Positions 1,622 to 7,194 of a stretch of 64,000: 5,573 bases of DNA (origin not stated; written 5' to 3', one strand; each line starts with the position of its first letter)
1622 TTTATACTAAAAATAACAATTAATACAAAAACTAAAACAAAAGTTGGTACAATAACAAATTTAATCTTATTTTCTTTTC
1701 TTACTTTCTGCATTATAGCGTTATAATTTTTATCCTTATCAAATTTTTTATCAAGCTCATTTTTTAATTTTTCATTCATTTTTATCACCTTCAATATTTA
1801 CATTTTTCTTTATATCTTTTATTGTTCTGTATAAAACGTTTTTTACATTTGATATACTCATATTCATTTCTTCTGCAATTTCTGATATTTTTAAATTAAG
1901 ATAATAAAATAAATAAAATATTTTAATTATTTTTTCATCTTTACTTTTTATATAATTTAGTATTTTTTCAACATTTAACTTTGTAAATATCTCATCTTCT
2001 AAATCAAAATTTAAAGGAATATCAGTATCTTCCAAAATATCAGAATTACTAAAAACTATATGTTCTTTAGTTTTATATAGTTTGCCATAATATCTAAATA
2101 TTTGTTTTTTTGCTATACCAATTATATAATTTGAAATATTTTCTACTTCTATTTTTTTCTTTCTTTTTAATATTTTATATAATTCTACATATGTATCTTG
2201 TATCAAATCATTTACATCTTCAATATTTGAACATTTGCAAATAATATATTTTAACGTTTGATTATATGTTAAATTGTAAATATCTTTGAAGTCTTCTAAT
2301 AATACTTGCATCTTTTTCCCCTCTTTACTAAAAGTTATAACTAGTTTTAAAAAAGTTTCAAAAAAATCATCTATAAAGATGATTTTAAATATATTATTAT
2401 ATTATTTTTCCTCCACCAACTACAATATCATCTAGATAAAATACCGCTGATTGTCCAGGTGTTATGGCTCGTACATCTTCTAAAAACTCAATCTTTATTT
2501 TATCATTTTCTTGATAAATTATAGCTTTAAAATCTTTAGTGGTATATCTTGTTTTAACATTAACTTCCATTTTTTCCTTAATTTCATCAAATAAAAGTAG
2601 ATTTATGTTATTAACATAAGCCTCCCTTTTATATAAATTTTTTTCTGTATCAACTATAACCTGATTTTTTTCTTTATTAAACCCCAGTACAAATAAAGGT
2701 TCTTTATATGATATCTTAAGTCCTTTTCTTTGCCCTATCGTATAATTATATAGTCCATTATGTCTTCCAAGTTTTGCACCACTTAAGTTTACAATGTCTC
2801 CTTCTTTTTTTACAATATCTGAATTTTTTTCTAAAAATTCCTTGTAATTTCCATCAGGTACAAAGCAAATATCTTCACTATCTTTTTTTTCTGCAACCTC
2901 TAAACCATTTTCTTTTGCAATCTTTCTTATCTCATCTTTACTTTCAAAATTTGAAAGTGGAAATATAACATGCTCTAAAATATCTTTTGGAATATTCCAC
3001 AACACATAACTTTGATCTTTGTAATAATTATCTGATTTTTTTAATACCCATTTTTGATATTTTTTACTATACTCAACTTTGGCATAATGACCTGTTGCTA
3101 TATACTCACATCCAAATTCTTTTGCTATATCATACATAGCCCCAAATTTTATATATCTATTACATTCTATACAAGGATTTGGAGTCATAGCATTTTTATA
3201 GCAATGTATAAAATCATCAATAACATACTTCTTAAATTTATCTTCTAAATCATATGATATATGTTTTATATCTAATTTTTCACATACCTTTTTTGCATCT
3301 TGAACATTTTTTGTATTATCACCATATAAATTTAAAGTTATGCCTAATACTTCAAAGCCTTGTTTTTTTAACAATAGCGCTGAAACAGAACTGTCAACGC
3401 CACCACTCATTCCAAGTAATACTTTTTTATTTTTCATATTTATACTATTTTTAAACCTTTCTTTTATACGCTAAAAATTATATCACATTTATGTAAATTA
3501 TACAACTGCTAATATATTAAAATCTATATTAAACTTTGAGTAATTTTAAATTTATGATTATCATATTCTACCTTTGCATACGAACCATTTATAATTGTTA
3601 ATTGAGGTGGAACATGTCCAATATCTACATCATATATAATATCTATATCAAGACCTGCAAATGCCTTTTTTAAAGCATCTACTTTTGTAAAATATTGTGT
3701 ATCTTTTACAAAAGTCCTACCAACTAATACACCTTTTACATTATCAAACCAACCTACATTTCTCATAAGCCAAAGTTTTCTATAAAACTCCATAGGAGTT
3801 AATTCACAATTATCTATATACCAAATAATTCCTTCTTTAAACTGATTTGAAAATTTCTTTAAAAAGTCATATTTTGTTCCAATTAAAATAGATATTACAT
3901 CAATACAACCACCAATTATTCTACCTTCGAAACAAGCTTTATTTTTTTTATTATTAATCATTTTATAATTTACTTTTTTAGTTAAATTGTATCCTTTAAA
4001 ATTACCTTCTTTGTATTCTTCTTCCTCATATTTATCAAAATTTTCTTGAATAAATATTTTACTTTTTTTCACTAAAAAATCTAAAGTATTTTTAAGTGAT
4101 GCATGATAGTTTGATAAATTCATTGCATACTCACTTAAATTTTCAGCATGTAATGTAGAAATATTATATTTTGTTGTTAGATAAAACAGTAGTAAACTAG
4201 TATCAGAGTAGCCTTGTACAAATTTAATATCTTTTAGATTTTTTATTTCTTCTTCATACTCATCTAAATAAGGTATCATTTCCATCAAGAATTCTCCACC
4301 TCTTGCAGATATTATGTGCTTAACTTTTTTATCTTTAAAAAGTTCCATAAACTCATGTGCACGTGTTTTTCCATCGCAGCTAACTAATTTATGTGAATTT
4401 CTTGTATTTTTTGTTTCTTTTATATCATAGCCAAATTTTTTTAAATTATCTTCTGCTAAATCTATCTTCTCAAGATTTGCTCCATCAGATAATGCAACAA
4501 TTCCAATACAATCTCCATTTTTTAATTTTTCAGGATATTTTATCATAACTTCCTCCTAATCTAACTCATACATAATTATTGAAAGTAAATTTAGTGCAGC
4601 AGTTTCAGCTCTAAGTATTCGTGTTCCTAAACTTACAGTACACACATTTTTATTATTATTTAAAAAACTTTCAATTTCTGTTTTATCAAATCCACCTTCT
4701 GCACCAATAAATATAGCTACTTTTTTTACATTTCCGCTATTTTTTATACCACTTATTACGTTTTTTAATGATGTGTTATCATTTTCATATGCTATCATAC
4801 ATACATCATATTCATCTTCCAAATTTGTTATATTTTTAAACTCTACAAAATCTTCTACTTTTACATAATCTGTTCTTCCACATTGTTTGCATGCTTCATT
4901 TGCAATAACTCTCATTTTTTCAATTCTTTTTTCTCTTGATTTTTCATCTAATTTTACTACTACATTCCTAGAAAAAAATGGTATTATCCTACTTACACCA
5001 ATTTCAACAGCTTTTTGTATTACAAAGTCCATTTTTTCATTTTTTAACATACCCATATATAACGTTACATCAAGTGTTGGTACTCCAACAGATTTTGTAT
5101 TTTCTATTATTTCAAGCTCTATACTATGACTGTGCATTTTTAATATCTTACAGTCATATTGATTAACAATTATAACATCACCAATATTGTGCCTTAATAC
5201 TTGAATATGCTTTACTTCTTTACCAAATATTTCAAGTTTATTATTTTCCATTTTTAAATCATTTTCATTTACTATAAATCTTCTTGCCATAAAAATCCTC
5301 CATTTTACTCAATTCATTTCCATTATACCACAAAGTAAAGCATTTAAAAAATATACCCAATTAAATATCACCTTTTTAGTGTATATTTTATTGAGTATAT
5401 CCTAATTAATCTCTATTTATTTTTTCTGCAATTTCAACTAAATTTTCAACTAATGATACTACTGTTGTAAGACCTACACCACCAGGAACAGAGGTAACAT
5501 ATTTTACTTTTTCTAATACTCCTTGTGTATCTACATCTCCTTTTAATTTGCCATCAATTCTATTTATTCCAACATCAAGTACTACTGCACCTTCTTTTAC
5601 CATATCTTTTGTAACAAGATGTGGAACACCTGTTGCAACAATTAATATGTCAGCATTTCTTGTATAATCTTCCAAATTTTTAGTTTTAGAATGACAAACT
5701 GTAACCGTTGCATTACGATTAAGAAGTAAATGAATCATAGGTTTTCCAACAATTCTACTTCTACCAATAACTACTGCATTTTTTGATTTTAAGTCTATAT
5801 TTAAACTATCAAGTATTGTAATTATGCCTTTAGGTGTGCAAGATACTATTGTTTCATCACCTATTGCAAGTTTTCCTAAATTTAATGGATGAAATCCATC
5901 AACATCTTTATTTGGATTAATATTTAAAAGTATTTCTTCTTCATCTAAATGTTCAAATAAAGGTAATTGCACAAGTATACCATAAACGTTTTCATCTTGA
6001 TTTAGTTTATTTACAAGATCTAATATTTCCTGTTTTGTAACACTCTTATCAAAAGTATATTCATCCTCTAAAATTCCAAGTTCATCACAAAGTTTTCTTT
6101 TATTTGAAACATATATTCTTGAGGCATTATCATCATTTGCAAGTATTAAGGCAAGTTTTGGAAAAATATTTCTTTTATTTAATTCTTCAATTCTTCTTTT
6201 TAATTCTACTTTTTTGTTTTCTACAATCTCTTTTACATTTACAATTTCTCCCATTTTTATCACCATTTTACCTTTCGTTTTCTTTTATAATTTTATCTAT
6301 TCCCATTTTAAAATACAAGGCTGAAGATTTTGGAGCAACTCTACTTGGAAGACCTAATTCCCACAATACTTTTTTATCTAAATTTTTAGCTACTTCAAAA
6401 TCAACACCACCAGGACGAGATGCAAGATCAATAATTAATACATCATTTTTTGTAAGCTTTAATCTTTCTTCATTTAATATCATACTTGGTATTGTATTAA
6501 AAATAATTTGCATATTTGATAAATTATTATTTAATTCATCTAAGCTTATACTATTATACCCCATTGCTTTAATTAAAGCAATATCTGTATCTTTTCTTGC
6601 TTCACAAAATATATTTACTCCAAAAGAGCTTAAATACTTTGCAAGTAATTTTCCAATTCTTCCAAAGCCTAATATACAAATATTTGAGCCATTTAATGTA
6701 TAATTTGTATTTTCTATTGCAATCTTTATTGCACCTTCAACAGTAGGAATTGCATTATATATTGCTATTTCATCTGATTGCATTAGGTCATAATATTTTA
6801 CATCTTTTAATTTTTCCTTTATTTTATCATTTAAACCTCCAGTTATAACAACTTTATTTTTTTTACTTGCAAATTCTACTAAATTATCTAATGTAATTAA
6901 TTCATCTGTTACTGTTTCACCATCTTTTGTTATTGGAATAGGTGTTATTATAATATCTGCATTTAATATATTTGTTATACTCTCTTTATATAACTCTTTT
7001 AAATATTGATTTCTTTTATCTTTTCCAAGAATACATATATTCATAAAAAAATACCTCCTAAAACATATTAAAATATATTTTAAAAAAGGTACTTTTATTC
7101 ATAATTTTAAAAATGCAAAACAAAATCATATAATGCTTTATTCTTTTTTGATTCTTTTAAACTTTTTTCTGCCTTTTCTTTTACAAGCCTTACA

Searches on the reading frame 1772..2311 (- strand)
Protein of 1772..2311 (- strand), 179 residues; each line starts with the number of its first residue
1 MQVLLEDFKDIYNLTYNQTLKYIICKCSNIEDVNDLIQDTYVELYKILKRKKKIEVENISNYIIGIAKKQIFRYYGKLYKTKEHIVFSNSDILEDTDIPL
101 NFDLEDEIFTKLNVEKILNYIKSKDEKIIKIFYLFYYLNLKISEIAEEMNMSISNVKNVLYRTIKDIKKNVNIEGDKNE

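Call 60: search_protein_families(library=pfam, proteins=[window:1772-2311:-], max_evalue=0.0001)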
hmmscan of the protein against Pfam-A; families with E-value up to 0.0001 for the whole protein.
window:1772-2311:- (179 aa): 1 family
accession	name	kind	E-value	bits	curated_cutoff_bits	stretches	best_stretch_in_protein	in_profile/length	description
PF08281.18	Sigma70_r4_2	-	1.1e-07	31.8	25.7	1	130-165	17-52/54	Sigma-70, region 4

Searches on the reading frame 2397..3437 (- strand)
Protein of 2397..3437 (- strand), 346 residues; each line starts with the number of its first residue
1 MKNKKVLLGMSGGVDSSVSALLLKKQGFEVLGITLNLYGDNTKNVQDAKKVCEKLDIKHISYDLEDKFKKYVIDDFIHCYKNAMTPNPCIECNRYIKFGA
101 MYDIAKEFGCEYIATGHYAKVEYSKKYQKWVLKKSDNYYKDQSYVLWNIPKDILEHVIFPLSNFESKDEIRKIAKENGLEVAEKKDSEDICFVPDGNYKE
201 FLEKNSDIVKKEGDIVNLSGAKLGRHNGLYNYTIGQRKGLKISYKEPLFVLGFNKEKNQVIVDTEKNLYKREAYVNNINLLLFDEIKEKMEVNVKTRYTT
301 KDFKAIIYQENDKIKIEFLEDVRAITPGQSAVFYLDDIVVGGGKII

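Call 60: search_protein_families(library=pfam, proteins=[window:2397-3437:-], max_evalue=0.0001)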
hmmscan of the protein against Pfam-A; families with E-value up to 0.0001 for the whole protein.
window:2397-3437:- (346 aa): 8 families
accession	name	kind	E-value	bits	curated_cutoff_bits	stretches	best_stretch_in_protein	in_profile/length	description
PF03054.22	tRNA_Me_trans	-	8.4e-66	221.9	20.6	1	4-194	1-201/202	tRNA methyl transferase HUP domain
PF20259.3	tRNA_Me_trans_M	-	6.3e-19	67.7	27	1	200-262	2-64/66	tRNA methyl transferase PRC-barrel domain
PF20258.4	tRNA_Me_trans_C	-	1.3e-18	67.5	20.6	1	272-345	3-77/77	Aminomethyltransferase beta-barrel domain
PF02540.23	NAD_synthase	-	7.7e-11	42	21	1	3-119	18-131/242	NAD synthase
PF06508.19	QueC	-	2e-07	31.2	22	1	6-116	2-119/210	Queuosine biosynthesis protein QueC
PF00764.25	Arginosuc_synth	-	2.2e-07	31.5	27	1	5-120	1-118/162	Arginosuccinate synthase N-terminal HUP domain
PF02568.20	ThiI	-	2.4e-06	27.7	20.5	1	4-117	4-116/197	Thiamine biosynthesis protein (ThiI)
PF24167.1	DUF7411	-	3.9e-06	27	28.7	1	6-77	3-71/194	Family of unknown function (DUF7411)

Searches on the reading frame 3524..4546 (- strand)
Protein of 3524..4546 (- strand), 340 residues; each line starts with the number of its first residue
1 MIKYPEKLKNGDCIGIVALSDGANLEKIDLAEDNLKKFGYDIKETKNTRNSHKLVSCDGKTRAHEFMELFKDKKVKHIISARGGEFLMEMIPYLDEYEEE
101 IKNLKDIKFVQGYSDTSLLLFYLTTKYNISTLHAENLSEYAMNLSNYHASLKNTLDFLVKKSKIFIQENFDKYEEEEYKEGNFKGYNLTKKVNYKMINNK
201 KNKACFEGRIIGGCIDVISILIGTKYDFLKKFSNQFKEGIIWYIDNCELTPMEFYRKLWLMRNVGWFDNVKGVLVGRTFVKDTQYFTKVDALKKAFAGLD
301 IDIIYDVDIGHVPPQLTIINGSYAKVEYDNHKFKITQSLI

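Call 60: search_protein_families(library=pfam, proteins=[window:3524-4546:-], max_evalue=0.0001)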
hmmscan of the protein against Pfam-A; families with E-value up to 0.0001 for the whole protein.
window:3524-4546:- (340 aa): 2 families
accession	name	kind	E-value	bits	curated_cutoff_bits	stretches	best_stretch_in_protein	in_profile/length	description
PF02016.21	Peptidase_S66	-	2.2e-24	86.4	25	1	14-134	1-121/121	LD-carboxypeptidase N-terminal domain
PF17676.7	Peptidase_S66C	-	1.2e-22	81.2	23.7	1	207-326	1-120/120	LD-carboxypeptidase C-terminal domain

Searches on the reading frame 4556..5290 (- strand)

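Call 60: search_protein_families(library=pfam, proteins=[window:4556-5290:-], max_evalue=0.0001)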
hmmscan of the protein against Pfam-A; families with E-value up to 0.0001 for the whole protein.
window:4556-5290:- (244 aa): 1 family
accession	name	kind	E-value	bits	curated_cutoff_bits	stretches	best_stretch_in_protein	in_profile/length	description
PF04452.19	Methyltrans_RNA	-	1.1e-47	162.1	23.9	1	73-240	5-165/165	RNA methyltransferase domain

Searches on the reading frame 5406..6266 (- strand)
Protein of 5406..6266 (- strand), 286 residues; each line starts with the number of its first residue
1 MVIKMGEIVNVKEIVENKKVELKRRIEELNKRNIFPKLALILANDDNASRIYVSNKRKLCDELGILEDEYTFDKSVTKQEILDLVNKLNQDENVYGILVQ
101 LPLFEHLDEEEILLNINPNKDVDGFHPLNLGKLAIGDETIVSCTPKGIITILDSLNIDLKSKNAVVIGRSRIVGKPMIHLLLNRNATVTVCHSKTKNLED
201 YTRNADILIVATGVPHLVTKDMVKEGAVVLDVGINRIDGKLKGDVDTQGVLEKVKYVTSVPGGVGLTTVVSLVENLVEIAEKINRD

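Call 60: search_protein_families(library=pfam, proteins=[window:5406-6266:-], max_evalue=0.0001)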
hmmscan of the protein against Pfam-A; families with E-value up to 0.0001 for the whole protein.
window:5406-6266:- (286 aa): 2 families
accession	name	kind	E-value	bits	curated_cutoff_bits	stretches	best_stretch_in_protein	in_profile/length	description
PF02882.25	THF_DHG_CYH_C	-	3.5e-63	212.1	27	1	126-282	1-158/160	Tetrahydrofolate dehydrogenase/cyclohydrolase, NAD(P)-binding domain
PF00763.28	THF_DHG_CYH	-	2.4e-34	118.5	32.8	1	11-123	3-115/115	Tetrahydrofolate dehydrogenase/cyclohydrolase, catalytic domain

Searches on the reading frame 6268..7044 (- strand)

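Call 60: search_protein_families(library=pfam, proteins=[window:6268-7044:-], max_evalue=0.0001)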
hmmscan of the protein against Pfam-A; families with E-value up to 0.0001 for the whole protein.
window:6268-7044:- (258 aa): 3 families
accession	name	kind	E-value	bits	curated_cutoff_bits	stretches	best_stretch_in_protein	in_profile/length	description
PF02826.25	2-Hacid_dh_C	-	1e-11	45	25.1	1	114-208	31-127/178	D-isomer specific 2-hydroxyacid dehydrogenase, NAD binding domain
PF01488.26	Shikimate_DH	-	2.9e-08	34.3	24.3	1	114-220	8-123/138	Shikimate / quinate 5-dehydrogenase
PF16924.11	DpaA_N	-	2.8e-07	31.1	29.2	1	3-88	25-116/116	Dipicolinate synthase subunit A N-terminal domain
